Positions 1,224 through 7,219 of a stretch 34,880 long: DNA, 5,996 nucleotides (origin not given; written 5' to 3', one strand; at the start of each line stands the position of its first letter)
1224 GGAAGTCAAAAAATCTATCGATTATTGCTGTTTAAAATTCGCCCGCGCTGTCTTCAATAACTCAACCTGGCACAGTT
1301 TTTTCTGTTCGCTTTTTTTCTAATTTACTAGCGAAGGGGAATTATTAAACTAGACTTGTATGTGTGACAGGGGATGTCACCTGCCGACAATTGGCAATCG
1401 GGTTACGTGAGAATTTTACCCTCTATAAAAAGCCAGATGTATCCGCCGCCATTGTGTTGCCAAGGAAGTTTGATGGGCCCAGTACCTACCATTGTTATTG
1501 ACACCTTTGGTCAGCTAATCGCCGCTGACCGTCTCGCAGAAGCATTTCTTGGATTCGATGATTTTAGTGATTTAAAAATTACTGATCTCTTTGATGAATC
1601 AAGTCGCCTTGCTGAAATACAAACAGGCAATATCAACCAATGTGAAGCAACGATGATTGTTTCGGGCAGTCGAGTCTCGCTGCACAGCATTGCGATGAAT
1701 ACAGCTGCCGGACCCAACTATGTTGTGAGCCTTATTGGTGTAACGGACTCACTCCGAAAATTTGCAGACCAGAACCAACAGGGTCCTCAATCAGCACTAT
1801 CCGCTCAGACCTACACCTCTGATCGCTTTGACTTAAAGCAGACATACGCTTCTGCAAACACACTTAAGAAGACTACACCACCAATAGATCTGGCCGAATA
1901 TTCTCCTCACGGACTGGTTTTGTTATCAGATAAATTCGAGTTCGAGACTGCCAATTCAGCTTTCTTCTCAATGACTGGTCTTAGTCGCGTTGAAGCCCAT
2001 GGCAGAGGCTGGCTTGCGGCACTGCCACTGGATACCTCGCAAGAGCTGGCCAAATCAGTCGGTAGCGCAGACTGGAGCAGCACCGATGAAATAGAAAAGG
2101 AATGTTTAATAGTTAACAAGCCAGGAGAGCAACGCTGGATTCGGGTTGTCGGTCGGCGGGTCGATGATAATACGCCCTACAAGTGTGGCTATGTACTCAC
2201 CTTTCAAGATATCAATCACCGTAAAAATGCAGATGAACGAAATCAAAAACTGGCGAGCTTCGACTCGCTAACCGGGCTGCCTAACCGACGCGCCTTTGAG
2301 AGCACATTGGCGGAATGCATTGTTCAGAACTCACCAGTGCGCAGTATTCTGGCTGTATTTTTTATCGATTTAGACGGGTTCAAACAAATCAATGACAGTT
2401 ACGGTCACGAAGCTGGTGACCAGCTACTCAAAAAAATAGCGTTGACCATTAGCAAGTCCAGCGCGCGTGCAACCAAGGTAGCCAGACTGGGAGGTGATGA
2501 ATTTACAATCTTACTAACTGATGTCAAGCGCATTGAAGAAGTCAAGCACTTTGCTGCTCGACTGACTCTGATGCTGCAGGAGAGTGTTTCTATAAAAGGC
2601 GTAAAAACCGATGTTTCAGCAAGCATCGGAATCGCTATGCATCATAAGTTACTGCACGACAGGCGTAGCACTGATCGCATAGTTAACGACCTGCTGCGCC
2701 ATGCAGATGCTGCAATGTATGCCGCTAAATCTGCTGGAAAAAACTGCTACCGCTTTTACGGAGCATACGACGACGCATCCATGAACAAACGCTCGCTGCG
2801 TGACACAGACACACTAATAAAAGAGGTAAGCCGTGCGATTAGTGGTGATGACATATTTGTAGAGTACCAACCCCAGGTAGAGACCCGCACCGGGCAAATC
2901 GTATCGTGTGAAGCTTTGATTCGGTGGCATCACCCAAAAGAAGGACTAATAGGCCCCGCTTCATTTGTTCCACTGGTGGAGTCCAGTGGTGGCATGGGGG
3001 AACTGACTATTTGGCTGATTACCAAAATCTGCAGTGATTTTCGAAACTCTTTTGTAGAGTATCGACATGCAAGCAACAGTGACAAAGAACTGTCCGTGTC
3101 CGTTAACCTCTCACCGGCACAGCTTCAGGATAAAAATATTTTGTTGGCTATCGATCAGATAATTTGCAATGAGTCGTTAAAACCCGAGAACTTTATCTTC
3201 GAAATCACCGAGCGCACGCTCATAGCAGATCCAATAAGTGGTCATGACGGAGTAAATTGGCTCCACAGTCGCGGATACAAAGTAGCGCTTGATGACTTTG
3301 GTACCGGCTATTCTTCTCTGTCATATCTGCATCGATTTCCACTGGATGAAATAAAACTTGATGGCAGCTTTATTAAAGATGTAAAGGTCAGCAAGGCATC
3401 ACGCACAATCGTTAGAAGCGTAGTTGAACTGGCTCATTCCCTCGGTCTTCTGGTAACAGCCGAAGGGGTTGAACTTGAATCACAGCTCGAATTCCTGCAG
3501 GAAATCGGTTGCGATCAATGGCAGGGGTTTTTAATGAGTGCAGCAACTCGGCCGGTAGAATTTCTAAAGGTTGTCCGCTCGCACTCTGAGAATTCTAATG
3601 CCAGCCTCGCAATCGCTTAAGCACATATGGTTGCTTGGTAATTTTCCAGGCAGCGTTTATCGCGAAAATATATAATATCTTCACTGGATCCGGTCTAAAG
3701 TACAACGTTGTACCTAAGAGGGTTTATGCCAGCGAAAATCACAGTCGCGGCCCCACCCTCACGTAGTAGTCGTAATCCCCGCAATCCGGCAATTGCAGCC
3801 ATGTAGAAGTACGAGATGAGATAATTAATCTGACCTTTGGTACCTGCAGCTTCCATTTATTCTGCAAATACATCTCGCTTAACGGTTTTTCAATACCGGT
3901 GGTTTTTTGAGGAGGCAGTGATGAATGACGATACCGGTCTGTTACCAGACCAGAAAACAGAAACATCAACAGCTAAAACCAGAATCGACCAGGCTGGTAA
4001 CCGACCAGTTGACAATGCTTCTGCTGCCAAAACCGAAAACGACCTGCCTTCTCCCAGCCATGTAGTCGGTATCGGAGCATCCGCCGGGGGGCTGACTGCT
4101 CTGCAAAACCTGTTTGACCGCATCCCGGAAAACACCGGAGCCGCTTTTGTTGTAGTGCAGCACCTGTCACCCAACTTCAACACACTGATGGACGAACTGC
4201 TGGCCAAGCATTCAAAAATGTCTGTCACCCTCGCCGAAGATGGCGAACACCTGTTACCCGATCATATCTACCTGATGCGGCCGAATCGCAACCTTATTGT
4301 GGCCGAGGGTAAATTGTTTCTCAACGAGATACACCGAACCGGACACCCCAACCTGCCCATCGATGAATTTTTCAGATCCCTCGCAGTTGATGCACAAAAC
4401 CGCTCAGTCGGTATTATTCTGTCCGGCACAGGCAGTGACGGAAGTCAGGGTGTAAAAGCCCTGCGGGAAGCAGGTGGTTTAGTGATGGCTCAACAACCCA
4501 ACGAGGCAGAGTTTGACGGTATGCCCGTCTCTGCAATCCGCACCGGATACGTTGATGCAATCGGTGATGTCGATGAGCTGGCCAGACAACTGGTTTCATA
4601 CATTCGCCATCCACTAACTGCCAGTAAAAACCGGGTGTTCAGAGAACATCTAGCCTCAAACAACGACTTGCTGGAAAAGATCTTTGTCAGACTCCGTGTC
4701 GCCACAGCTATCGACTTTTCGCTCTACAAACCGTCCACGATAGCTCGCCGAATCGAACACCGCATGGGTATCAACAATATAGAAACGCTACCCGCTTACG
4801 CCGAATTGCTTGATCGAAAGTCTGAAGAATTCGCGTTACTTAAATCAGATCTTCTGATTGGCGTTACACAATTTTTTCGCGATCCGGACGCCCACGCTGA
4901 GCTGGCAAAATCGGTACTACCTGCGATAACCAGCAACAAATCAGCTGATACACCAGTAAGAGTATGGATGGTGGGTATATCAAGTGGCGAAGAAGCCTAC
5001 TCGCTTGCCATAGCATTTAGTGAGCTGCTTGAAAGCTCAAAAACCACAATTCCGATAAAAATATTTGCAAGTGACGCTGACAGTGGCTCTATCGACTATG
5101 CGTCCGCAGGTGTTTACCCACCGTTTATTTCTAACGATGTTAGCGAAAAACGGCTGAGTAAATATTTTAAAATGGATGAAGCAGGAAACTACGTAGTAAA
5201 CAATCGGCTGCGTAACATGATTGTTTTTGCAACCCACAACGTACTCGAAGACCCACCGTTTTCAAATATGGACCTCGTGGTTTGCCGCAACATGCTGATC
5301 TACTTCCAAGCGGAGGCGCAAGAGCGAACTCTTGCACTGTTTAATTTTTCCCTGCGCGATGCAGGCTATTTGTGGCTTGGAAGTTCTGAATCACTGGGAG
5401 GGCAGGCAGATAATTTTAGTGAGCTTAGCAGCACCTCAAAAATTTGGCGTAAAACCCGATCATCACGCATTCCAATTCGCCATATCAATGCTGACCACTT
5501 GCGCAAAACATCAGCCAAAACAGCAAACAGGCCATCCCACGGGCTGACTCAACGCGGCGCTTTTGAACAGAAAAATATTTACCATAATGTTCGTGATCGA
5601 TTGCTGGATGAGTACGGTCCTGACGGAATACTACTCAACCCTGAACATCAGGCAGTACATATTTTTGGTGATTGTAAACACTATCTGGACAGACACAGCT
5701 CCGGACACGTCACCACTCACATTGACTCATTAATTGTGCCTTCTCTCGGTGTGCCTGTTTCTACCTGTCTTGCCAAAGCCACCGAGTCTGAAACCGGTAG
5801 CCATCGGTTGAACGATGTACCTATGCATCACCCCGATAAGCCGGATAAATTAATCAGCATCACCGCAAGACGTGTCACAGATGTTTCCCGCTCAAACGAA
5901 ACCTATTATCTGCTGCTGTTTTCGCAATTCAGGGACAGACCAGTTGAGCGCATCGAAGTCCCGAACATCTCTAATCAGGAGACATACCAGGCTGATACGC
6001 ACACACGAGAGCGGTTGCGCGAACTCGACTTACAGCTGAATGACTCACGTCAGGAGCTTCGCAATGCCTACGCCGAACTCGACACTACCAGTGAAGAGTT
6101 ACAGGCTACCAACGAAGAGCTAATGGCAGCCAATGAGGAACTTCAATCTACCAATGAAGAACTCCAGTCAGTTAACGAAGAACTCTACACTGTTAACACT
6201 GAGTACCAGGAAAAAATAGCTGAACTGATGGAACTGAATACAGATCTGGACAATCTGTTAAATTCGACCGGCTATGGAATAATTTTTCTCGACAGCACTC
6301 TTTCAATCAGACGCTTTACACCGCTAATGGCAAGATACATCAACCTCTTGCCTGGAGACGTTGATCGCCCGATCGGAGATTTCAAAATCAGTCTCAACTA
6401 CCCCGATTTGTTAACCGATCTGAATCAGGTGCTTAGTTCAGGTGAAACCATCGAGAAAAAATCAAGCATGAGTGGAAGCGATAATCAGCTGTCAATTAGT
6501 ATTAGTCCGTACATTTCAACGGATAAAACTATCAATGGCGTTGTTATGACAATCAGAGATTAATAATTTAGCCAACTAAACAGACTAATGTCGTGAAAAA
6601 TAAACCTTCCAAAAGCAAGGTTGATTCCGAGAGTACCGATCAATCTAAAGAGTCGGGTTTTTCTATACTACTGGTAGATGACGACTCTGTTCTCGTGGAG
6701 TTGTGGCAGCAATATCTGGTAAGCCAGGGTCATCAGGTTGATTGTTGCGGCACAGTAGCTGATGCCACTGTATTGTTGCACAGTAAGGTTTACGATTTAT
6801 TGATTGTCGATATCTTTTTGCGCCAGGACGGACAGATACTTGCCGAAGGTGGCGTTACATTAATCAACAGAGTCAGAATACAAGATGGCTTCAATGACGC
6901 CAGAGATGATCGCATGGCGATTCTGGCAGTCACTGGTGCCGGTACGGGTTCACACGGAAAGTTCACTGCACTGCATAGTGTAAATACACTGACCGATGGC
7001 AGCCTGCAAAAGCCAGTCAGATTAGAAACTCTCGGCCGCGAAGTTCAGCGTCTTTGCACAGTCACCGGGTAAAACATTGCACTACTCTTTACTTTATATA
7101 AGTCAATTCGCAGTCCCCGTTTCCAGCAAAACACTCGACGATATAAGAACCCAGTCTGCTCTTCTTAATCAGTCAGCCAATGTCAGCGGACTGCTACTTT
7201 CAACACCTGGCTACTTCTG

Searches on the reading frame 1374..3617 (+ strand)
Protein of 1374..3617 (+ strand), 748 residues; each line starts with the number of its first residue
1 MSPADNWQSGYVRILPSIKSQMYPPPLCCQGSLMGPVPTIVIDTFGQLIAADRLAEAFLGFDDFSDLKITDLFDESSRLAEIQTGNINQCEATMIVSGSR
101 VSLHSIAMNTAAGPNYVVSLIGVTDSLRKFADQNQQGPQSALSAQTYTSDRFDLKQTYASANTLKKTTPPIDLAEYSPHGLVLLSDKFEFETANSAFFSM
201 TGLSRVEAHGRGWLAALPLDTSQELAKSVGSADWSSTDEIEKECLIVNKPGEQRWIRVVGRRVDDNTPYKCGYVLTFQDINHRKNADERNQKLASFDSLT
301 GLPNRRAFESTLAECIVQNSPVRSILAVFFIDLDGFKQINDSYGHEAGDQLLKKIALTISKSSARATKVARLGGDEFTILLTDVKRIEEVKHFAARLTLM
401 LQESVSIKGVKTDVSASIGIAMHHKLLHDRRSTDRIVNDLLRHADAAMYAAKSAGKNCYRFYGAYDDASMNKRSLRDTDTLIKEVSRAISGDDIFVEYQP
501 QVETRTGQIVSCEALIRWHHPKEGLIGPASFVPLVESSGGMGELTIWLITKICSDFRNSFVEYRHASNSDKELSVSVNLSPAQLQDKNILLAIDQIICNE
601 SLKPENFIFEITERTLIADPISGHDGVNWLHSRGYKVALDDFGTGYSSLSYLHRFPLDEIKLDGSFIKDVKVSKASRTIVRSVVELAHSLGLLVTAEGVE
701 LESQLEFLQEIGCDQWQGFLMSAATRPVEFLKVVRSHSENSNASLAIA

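Call 14: search_protein_families(library=pfam, proteins=[window:1374-3617:+], max_evalue=0.001)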
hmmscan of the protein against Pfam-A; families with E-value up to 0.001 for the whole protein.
window:1374-3617:+ (748 aa): 5 families
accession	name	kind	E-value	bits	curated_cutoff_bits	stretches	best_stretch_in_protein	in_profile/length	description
PF00563.25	EAL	-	3.4e-67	226.7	31.3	1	484-722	3-234/236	EAL domain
PF00990.26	GGDEF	-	4.4e-42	144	23.8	1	294-457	1-160/161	Diguanylate cyclase, GGDEF domain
PF13426.13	PAS_9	-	6.1e-06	26.9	27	0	178-281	1-102/103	PAS domain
PF13188.13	PAS_8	-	0.00012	22.3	21.8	0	173-211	6-44/65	PAS domain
PF08447.18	PAS_3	-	0.00044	20.9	25.6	0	192-266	3-80/89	PAS fold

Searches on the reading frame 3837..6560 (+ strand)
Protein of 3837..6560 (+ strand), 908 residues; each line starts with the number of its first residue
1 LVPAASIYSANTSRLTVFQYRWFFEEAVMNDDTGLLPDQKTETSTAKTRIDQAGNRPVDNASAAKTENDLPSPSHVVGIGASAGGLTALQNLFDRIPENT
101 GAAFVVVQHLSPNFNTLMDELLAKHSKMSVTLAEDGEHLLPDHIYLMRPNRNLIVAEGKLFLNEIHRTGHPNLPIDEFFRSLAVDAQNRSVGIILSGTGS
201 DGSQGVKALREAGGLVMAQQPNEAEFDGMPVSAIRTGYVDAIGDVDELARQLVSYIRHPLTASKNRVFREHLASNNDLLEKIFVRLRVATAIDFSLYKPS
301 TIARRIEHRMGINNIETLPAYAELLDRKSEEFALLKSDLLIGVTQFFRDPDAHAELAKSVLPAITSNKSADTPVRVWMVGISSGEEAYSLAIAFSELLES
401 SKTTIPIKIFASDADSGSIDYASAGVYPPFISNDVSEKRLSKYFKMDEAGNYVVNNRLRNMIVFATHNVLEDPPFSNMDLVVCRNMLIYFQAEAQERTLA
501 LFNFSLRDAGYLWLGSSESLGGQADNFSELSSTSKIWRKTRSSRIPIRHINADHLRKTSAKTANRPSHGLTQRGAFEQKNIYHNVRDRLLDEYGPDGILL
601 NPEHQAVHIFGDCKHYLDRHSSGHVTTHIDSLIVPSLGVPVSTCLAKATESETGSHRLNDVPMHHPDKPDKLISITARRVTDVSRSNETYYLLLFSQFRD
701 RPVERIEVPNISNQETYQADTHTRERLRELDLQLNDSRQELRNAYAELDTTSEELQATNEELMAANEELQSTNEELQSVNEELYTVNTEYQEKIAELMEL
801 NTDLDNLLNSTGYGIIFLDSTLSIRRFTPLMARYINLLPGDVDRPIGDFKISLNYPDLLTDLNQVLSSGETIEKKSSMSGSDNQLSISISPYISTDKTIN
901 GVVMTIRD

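Call 3: search_protein_families(library=pfam, proteins=[window:3837-6560:+], max_evalue=0.01)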
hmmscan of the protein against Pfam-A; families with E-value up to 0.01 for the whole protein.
window:3837-6560:+ (908 aa): 5 families
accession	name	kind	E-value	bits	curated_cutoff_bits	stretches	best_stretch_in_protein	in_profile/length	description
PF01339.22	CheB_methylest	-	5.1e-55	186.3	24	1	77-252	1-174/174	CheB methylesterase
PF01739.24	CheR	-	1.3e-50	172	27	1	343-535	2-194/195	CheR methyltransferase, SAM binding domain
PF13596.12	PAS_10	-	5.7e-20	72.4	22.1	1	804-908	1-104/106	PAS domain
PF03705.20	CheR_N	-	2.9e-11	43.3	27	1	279-326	3-50/53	CheR methyltransferase, all-alpha domain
PF03938.19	OmpH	-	0.0032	18.1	32.4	1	719-817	20-117/141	Outer membrane protein (OmpH-like)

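Call 4: search_protein_families(library=ncbifam, proteins=[window:3837-6560:+], max_evalue=0.01)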
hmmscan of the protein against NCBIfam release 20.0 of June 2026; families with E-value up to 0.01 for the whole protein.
window:3837-6560:+ (908 aa): 12 families
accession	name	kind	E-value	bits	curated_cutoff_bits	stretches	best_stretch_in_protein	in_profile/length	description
NF009206.0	PRK12555.1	subfamily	1.4e-39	136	342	1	59-257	138-337/340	chemotaxis-specific protein-glutamate methyltransferase CheB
NF001965.0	PRK00742.1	subfamily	3.6e-36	125.1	293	1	51-256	145-353/357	chemotaxis-specific protein-glutamate methyltransferase CheB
NF007902.0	PRK10611.1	equivalog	1.8e-24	86.4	435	1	297-527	45-273/287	protein-glutamate O-methyltransferase CheR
NF046044.1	PnpS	equivalog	0.00013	21.1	400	1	766-908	19-159/390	two-component system histidine kinase PnpS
NF043058.1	T4SS_LegC2C7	subfamily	0.00014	21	350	1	729-810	157-235/348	LegC2/C7 family Dot/Icm T4SS effector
NF003034.1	PRK03918.1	equivalog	0.00083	17.4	700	1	717-801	584-668/878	DNA double-strand break repair ATPase Rad50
TIGR02169.1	SMC_prok_A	equivalog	0.00096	16.9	729.4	1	716-807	694-785/1165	chromosome segregation protein SMC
NF045487.1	ASRP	equivalog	0.001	17.7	300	1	718-807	183-268/593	archaea-specific SMC-related protein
TIGR02168.1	SMC_prok_B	equivalog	0.0036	15.1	567.35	1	714-806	843-935/1181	chromosome segregation protein SMC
NF047516.1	LA_3659_fam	equivalog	0.0043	16.7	36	1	727-819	35-123/221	LA_3659 family protein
NF047514.1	SpiroCoCo_N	equivalog_domain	0.0043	16.7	75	1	727-819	35-123/221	SpiroCoCo family coiled-coil protein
NF038025.1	dapto_LiaX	exception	0.0086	14.8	350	0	714-805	61-161/512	daptomycin-sensing surface protein LiaX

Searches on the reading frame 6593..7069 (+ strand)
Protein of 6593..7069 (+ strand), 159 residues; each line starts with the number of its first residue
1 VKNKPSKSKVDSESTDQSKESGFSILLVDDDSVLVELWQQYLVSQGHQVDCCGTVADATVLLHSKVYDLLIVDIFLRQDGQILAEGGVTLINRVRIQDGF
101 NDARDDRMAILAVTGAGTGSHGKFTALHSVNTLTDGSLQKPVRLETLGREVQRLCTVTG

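Call 3: search_protein_families(library=pfam, proteins=[window:6593-7069:+], max_evalue=0.01)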
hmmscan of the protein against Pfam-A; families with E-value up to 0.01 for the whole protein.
window:6593-7069:+ (159 aa): 1 family
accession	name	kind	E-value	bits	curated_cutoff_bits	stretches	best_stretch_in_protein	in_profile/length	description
PF00072.30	Response_reg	-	1.6e-08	35.1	30.2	1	25-148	1-107/111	Response regulator receiver domain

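Call 4: search_protein_families(library=ncbifam, proteins=[window:6593-7069:+], max_evalue=0.01)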
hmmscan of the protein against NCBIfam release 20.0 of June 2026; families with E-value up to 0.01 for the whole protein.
window:6593-7069:+ (159 aa): 33 families (the best 25 are shown)
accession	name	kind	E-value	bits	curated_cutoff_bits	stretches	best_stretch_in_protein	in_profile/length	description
TIGR02956.1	TMAO_torS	equivalog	2.8e-08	32.3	676.5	1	16-152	695-817/967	TMAO reductase system sensor histidine kinase/response regulator TorS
NF046022.1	RespRegCpdRBruc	equivalog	1.8e-07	31.1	180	1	24-95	3-75/120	cell cycle two-component system response regulator CpdR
NF007005.1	PRK09468.1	equivalog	2.2e-07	30.6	331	1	24-98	5-73/237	osmolarity response regulator transcription factor OmpR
NF007928.2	PRK10643.1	equivalog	6e-07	29.3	330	1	25-81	3-60/216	two-component system response regulator PmrA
NF047793.1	ResRegPgtA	equivalog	6.7e-07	28.5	650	1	23-152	6-118/414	two-component system response regulator PgtA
NF038297.2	hybrid_HK_HrmK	equivalog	2.8e-06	26.3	725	1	10-100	478-562/607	hybrid histidine kinase/response regulator HrmK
NF000402.1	vanR-B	exception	8.2e-06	25.4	480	1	24-77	4-57/219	vancomycin resistance response regulator transcription factor VanR-B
NF008078.0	PRK10816.1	equivalog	1e-05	25.2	336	1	25-153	3-114/223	two-component system response regulator PhoP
TIGR03787.1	marine_sort_RR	equivalog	1.2e-05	24.9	335.7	1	25-96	3-70/227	proteobacterial dedicated sortase system response regulator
NF012023.0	PRK15479.1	equivalog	1.9e-05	24.3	337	1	25-147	3-108/224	transcriptional regulator TctD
NF053854.1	RespRegPhoBBctds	equivalog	2.6e-05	23.7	270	1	25-78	1-53/225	two-component system response regulator PhoB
NF011874.0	PRK15347.1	equivalog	3.7e-05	22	852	1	24-148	692-803/921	two component system sensor kinase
NF007969.0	PRK10693.1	equivalog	4e-05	22.8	329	1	22-78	7-63/337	two-component system response regulator RssB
TIGR01387.1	cztR_silR_copR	subfamily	0.00011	21.9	279.2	1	25-79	1-56/218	heavy metal response regulator transcription factor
NF007750.0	PRK10430.1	equivalog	0.00012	21.7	262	1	25-80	4-63/239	two-component system response regulator DcuR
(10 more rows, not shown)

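Call 73: search_solved_structures(query=window:6593-7069:+, max_evalue=0.001)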
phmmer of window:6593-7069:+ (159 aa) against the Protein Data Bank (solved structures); distinct sequences matched with E-value up to 0.001: 0.
